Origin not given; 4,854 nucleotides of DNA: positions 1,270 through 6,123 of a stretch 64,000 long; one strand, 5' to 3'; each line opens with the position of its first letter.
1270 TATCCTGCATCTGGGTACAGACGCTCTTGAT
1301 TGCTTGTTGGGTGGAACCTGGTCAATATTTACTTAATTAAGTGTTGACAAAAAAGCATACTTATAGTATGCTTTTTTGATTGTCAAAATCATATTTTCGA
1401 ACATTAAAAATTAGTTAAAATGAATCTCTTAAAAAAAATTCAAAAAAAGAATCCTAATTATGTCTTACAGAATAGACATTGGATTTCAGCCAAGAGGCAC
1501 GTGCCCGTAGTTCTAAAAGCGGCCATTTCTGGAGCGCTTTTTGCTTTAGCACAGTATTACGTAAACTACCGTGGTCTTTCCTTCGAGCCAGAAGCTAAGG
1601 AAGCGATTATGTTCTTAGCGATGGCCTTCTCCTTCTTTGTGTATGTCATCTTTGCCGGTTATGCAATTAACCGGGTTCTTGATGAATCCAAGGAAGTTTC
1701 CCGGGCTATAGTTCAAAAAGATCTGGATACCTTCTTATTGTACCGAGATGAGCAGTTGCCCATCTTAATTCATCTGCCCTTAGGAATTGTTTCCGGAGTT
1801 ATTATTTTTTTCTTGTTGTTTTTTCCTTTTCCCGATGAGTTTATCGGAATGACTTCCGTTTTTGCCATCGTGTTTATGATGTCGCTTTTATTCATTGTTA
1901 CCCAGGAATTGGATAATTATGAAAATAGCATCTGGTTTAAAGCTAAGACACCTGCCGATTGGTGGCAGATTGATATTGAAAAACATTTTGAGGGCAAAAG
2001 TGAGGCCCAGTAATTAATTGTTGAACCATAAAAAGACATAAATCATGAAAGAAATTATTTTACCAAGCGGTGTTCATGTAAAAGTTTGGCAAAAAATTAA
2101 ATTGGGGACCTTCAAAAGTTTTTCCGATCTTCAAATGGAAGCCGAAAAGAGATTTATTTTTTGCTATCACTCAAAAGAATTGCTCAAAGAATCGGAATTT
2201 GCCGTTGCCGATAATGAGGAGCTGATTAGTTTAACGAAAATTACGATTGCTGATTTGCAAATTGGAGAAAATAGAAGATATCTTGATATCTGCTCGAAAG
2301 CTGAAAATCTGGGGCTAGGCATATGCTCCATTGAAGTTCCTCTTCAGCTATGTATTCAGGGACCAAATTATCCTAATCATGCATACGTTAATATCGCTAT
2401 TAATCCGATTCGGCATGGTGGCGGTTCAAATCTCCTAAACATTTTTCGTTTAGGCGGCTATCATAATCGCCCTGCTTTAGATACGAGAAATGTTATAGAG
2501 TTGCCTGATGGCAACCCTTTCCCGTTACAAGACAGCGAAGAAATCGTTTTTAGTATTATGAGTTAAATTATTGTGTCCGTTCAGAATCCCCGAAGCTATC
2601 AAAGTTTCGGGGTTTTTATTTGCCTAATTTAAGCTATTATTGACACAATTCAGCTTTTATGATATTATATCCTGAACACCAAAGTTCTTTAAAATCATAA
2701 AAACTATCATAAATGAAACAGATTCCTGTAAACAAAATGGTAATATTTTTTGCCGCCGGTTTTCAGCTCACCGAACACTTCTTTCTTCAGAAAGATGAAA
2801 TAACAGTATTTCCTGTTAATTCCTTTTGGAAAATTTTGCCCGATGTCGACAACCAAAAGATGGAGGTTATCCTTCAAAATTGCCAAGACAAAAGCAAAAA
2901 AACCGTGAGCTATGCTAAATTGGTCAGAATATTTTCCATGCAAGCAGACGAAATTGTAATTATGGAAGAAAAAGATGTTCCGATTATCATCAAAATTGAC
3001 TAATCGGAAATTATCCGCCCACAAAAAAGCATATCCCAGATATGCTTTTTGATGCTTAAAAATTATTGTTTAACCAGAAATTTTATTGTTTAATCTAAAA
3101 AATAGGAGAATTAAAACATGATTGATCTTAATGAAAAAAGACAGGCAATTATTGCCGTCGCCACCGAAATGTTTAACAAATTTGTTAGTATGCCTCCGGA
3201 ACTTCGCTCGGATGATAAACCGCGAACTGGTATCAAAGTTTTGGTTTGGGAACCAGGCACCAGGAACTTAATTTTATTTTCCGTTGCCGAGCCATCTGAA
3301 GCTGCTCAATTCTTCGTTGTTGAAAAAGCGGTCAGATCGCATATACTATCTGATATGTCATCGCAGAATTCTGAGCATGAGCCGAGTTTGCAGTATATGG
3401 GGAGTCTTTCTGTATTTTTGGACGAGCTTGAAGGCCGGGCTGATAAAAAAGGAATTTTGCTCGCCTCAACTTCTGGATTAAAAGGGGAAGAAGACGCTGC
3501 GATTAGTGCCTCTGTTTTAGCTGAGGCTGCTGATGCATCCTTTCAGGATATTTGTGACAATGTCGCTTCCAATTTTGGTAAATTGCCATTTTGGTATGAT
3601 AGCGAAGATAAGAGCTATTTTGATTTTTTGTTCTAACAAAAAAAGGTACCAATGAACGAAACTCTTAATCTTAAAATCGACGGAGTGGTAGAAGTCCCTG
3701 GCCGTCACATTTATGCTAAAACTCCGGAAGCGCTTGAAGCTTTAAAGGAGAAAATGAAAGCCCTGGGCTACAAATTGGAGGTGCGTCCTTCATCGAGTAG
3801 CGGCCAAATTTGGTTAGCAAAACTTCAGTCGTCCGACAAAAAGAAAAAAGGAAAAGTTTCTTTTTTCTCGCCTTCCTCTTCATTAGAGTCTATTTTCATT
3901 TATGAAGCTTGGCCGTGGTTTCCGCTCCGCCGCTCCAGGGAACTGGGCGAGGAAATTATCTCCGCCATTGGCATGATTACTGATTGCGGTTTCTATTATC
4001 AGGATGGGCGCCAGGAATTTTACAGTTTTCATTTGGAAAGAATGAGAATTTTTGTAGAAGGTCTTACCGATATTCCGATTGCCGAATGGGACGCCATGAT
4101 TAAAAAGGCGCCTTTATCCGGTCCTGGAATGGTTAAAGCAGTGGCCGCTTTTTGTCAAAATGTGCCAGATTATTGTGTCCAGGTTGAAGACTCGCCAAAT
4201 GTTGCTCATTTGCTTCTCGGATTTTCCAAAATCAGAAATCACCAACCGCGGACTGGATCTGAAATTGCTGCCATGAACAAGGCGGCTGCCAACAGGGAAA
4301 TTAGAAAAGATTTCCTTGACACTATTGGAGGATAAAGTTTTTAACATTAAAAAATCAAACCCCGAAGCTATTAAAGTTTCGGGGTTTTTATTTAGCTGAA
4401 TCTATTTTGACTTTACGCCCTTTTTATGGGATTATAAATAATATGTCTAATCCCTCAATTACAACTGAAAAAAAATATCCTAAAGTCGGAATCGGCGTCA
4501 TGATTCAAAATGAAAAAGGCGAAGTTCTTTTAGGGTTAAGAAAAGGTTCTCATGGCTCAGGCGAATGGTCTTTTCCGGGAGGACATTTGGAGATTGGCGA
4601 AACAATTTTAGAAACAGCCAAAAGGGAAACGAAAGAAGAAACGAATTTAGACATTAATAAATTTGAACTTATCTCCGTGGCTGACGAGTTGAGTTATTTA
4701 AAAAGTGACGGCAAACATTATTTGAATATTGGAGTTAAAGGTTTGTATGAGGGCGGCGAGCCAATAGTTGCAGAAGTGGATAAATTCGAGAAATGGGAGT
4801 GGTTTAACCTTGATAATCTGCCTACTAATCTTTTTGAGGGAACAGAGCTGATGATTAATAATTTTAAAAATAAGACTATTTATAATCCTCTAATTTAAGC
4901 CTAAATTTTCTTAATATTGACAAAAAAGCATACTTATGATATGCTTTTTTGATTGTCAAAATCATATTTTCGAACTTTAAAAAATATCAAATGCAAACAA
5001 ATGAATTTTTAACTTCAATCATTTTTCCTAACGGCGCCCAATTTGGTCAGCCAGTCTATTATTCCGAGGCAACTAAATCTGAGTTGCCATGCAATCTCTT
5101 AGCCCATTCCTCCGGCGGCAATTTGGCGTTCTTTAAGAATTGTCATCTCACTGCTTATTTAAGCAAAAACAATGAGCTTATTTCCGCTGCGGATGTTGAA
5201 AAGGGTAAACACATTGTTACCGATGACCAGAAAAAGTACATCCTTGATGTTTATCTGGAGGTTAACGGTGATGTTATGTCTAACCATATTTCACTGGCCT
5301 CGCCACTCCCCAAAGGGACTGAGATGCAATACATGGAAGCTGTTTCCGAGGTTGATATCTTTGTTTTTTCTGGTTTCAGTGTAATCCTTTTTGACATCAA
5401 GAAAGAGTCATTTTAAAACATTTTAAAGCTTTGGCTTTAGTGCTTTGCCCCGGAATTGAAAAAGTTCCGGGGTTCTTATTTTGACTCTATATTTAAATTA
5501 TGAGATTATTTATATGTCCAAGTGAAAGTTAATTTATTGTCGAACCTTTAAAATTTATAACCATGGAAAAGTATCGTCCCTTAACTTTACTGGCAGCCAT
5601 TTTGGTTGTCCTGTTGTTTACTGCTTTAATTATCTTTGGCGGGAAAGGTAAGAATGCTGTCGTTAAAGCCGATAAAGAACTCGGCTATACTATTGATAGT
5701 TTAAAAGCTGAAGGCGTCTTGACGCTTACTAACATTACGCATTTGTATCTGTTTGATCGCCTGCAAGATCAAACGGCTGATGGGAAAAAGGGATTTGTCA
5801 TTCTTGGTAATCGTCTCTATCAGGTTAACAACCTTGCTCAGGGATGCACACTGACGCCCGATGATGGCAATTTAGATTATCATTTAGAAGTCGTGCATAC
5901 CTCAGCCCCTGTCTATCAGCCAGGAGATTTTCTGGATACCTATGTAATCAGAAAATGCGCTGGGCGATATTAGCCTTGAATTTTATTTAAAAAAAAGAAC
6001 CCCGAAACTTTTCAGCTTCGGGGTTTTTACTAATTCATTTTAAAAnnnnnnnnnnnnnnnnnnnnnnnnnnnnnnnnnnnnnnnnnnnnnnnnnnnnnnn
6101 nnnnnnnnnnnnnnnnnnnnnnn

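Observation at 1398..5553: Recurrent 5'-leader motif (T)CGAAC(W)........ shared by many orphan-gene transcription units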

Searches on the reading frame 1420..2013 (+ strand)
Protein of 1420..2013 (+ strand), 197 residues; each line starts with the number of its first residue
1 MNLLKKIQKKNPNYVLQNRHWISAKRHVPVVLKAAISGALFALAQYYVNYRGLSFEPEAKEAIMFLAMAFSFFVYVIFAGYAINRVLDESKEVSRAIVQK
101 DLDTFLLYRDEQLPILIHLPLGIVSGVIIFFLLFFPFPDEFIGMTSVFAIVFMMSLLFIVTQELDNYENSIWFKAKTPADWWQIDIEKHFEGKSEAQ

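Call 15: search_protein_families(library=pfam, max_evalue=0.01, proteins=[window:1420-2013:+])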
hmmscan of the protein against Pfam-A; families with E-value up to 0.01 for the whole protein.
window:1420-2013:+ (197 aa): 2 families
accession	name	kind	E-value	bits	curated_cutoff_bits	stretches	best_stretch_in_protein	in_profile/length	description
PF19094.5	EMC6_arch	-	0.0049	17.7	26.7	0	26-79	3-53/87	EMC6-arch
PF02028.23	BCCT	-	0.0071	15.3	27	1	63-132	339-407/485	BCCT, betaine/carnitine/choline family transporter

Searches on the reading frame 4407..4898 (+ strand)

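Call 14: search_protein_families(library=pfam, max_evalue=0.01, proteins=[window:4407-4898:+])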
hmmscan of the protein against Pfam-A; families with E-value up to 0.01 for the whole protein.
window:4407-4898:+ (163 aa): 2 families
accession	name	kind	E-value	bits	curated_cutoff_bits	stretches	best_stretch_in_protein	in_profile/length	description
PF00293.34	NUDIX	-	4.1e-22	79.1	21.1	1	26-143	3-124/134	NUDIX domain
PF14815.12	NUDIX_4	-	0.00056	20.1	35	1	32-87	4-57/113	NUDIX domain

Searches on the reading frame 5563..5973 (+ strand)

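Call 15: search_protein_families(library=pfam, max_evalue=0.01, proteins=[window:5563-5973:+])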
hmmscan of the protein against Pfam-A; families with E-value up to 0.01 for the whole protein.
window:5563-5973:+ (136 aa): 1 family
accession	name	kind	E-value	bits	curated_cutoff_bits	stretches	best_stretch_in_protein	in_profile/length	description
PF06653.16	Claudin_3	-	0.0099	16.3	28.7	0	4-58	94-150/163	Tight junction protein, Claudin-like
